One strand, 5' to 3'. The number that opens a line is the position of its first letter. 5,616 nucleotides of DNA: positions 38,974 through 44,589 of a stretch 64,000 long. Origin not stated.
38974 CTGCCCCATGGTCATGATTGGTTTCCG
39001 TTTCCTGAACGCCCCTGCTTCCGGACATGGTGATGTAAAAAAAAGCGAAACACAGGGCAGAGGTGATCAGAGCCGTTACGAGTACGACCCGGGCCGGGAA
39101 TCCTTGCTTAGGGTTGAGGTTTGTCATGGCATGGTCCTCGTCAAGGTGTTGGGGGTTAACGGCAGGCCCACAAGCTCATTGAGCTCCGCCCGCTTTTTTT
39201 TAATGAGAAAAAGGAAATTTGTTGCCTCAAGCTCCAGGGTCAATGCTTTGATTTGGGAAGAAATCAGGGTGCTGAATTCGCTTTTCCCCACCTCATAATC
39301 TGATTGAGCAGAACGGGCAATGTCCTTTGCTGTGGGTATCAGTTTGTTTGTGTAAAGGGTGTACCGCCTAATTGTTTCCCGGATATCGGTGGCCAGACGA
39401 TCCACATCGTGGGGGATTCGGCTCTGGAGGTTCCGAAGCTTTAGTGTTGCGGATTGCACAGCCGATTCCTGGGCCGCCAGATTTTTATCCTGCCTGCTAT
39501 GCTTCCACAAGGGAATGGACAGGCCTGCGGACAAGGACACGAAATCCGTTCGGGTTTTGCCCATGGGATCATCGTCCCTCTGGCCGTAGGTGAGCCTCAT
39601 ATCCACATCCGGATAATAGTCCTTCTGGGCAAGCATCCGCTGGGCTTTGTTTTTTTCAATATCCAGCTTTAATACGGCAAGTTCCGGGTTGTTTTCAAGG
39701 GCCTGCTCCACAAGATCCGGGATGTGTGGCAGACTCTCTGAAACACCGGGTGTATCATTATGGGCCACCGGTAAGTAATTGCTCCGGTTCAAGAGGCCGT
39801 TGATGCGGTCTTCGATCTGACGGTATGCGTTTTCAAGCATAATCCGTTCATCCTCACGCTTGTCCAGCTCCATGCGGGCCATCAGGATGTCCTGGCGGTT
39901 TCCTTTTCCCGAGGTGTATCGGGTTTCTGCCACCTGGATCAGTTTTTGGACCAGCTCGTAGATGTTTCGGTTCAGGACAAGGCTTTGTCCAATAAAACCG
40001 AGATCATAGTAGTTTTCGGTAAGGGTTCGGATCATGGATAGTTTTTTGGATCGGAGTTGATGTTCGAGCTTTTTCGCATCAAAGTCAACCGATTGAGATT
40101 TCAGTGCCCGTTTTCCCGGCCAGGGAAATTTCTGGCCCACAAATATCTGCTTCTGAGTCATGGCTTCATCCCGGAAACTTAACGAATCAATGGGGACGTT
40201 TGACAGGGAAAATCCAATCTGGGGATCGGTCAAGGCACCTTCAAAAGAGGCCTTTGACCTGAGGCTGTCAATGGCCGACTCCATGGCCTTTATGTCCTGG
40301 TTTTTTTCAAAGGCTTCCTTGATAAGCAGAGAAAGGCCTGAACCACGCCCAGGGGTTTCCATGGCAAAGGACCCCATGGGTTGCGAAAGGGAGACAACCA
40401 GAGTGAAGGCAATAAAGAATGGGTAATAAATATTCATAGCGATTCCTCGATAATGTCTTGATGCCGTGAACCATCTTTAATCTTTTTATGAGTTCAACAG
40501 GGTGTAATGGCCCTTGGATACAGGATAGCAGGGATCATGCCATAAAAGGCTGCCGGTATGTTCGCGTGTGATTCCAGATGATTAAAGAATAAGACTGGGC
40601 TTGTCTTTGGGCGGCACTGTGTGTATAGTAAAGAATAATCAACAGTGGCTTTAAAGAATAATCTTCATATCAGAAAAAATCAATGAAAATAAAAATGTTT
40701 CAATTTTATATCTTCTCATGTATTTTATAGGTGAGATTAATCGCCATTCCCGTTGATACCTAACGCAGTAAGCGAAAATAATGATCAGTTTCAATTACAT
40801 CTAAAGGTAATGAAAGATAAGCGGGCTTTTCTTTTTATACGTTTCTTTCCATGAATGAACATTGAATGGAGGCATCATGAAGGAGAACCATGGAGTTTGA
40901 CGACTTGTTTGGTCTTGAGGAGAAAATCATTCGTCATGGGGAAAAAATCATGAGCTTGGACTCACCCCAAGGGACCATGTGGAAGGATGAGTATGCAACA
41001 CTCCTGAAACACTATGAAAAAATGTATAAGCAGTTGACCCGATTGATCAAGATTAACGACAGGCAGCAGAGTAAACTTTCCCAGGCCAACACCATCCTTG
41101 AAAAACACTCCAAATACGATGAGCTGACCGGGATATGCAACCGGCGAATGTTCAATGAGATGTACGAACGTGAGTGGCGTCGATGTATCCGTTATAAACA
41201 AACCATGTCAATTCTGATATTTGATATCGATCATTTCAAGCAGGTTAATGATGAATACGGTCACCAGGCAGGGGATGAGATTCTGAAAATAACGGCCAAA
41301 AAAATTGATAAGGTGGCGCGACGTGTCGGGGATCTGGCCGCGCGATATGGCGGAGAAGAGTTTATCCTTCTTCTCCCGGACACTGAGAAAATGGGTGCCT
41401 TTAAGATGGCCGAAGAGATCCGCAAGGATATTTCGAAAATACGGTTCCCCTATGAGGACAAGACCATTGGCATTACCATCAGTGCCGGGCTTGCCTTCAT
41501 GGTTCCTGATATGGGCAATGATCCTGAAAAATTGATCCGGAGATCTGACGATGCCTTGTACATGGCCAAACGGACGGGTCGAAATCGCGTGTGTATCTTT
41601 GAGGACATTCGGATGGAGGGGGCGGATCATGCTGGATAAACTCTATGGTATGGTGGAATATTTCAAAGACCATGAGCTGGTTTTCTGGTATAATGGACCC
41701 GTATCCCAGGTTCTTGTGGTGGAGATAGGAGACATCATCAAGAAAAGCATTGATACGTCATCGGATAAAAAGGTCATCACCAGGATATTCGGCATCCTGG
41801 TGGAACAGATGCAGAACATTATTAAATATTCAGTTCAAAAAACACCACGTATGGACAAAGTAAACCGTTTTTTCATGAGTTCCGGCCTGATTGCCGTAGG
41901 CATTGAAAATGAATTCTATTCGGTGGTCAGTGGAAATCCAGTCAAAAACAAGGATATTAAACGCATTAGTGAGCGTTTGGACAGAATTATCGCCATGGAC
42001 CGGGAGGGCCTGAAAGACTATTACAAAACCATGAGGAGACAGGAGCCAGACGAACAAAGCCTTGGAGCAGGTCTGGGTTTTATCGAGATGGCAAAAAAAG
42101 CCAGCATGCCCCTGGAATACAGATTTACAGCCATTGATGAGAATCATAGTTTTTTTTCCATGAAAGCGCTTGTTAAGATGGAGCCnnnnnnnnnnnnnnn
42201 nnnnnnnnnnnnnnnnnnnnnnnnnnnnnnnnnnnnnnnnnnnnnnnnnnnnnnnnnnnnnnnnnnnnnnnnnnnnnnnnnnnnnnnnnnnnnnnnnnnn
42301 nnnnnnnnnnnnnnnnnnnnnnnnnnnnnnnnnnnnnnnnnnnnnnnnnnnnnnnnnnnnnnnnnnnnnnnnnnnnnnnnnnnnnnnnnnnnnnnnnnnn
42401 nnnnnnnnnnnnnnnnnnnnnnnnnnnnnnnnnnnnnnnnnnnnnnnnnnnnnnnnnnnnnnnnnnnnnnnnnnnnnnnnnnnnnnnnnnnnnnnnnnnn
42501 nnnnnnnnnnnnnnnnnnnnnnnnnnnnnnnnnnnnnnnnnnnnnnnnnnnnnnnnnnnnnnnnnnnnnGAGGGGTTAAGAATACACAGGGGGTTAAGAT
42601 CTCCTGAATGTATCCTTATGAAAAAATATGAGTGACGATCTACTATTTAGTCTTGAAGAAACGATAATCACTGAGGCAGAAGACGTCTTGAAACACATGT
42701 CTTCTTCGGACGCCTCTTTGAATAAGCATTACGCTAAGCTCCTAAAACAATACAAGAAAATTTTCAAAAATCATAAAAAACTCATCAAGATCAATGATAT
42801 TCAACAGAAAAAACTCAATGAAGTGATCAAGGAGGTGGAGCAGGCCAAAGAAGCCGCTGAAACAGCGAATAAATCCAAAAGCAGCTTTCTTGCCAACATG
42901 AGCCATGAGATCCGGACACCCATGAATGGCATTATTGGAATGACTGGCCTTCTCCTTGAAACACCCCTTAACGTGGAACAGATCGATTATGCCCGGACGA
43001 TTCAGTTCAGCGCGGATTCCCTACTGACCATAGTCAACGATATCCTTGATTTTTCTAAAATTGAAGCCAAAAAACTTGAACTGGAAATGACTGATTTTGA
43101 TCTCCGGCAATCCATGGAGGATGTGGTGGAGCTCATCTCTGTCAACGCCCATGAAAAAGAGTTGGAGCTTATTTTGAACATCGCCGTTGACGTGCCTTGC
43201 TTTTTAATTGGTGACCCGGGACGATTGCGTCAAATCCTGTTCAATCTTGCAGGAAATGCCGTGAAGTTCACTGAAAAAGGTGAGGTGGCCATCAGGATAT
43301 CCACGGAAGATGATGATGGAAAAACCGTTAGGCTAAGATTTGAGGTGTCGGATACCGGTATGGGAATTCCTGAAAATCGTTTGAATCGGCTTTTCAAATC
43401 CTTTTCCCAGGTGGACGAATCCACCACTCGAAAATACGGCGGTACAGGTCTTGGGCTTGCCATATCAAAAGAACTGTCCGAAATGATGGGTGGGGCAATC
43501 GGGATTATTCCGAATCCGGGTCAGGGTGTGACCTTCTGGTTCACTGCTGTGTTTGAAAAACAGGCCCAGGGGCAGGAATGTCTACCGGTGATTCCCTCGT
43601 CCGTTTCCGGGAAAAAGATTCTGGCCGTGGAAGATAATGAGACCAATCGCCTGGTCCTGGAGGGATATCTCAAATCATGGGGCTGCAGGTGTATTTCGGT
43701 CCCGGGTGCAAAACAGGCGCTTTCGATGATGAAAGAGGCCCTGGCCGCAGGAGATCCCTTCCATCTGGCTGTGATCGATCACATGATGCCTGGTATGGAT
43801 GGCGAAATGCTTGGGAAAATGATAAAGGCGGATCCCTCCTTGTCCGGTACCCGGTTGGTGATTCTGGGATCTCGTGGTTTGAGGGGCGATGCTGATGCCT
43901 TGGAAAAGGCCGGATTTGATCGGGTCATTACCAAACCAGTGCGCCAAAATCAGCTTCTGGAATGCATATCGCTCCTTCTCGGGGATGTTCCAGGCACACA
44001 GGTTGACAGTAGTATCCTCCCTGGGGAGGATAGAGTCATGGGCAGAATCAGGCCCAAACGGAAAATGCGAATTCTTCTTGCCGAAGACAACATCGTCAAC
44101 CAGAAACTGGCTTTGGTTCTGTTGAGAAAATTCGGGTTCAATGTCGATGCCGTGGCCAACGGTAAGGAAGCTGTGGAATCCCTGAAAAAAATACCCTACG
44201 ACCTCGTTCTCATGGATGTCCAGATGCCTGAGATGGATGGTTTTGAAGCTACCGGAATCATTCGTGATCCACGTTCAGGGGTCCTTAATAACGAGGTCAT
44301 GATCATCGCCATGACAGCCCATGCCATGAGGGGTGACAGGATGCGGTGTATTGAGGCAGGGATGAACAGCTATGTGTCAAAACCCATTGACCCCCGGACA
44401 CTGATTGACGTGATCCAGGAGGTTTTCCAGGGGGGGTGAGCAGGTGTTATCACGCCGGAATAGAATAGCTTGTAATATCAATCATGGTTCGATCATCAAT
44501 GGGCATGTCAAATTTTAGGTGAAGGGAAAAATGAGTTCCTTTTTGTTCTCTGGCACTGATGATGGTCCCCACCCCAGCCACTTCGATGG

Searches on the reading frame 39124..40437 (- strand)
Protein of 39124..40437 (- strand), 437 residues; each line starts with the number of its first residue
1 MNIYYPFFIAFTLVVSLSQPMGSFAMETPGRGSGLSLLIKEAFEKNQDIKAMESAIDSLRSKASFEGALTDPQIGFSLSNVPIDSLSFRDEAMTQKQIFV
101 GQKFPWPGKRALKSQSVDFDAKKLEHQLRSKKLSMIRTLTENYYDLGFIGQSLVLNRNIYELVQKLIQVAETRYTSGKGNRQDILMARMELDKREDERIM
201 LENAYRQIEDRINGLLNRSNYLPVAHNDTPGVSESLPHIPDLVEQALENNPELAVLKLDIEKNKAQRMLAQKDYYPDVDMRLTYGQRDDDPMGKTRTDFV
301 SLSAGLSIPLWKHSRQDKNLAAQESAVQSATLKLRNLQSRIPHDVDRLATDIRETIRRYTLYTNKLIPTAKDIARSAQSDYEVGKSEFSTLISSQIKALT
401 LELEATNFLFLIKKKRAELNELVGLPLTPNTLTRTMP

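Call 57: search_protein_families(library=pfam, proteins=[window:39124-40437:-], max_evalue=0.0001)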
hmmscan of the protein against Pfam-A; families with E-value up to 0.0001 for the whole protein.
window:39124-40437:- (437 aa): 1 family
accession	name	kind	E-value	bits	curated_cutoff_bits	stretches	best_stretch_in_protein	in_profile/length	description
PF02321.23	OEP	-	1e-40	140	22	2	241-424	3-187/187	Outer membrane efflux protein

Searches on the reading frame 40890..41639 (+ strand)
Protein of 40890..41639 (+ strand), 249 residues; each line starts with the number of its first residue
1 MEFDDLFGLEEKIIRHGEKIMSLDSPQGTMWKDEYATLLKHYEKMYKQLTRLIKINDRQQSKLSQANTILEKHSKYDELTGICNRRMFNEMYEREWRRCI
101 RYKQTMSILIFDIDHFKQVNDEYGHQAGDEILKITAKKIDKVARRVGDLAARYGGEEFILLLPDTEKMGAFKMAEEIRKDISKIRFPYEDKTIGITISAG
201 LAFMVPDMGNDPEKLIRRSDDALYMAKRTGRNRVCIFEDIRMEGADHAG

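Call 57: search_protein_families(library=pfam, proteins=[window:40890-41639:+], max_evalue=0.0001)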
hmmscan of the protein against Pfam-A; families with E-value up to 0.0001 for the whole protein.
window:40890-41639:+ (249 aa): 1 family
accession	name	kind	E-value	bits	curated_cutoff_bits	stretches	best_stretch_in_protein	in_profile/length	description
PF00990.26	GGDEF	-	7.1e-50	169.3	23.8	1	75-233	2-161/161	Diguanylate cyclase, GGDEF domain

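Call 63: search_solved_structures(query=window:40890-41639:+, max_evalue=1e-10, show_alignments=0)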
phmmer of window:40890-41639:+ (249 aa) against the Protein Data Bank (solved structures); distinct sequences matched with E-value up to 1e-10: 47.
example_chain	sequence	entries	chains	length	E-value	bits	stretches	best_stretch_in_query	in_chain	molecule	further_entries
3bre_A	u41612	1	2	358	3.5e-41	144.7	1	57-238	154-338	Probable two-component response regulator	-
3i5a_A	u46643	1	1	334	2.7e-40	141.8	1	53-235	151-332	Response regulator/GGDEF domain protein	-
3i5c_A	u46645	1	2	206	2.3e-39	138.8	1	69-238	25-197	Fusion of General control protein GCN4 and WSPR response regulator protein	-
9t28_A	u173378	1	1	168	7.1e-39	137.1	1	73-235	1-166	diguanylate cyclase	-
3i5b_A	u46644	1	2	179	8.3e-39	136.9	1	77-238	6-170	WspR response regulator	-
5euh_A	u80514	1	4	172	9.9e-36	126.9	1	77-236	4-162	Putative GGDEF domain membrane protein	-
8qj3_A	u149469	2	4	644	6.1e-34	121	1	49-234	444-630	Ammonium transporter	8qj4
8qpf_A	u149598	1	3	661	6.2e-34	121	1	49-234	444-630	Ammonium transporter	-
7e6g_A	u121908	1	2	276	7.1e-34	120.8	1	18-238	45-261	Putative GGDEF domain protein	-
3ign_A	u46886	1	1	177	8.7e-34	120.5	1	70-236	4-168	Diguanylate cyclase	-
5llw_B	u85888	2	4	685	1.9e-32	116.1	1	61-235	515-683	Diguanylate cyclase (GGDEF) domain-containing protein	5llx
6et7_A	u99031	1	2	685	4.5e-32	114.9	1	60-235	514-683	Diguanylate cyclase (GGDEF) domain-containing protein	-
6zxm_A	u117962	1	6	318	1.4e-30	110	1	70-234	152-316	Putative GGDEF/response regulator receiver domain protein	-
8c05_A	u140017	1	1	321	1.9e-30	109.5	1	38-237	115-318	Sensor domain-containing diguanylate cyclase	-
1w25_A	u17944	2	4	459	6.5e-29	104.5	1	76-234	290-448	STALKED-CELL DIFFERENTIATION CONTROLLING PROTEIN | RESPONSE REGULATOR PLED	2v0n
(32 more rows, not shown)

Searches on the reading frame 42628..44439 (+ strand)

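Call 57: search_protein_families(library=pfam, proteins=[window:42628-44439:+], max_evalue=0.0001)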
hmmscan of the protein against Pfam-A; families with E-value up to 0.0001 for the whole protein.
window:42628-44439:+ (603 aa): 4 families
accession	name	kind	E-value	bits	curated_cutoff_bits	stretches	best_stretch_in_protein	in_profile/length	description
PF00072.30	Response_reg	-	5.3e-42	142.9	30.2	2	482-596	1-110/111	Response regulator receiver domain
PF02518.31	HATPase_c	-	4e-29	101.7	26.4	1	195-307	1-107/111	Histidine kinase-, DNA gyrase B-, and HSP90-like ATPase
PF00512.31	HisKA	-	4.3e-21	75.2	26.9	1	84-147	2-65/66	His Kinase A (phospho-acceptor) domain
PF23198.2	PDE8A_N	-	3.9e-06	27.3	29.6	0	500-580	31-112/147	PDE8A-like, N-terminal domain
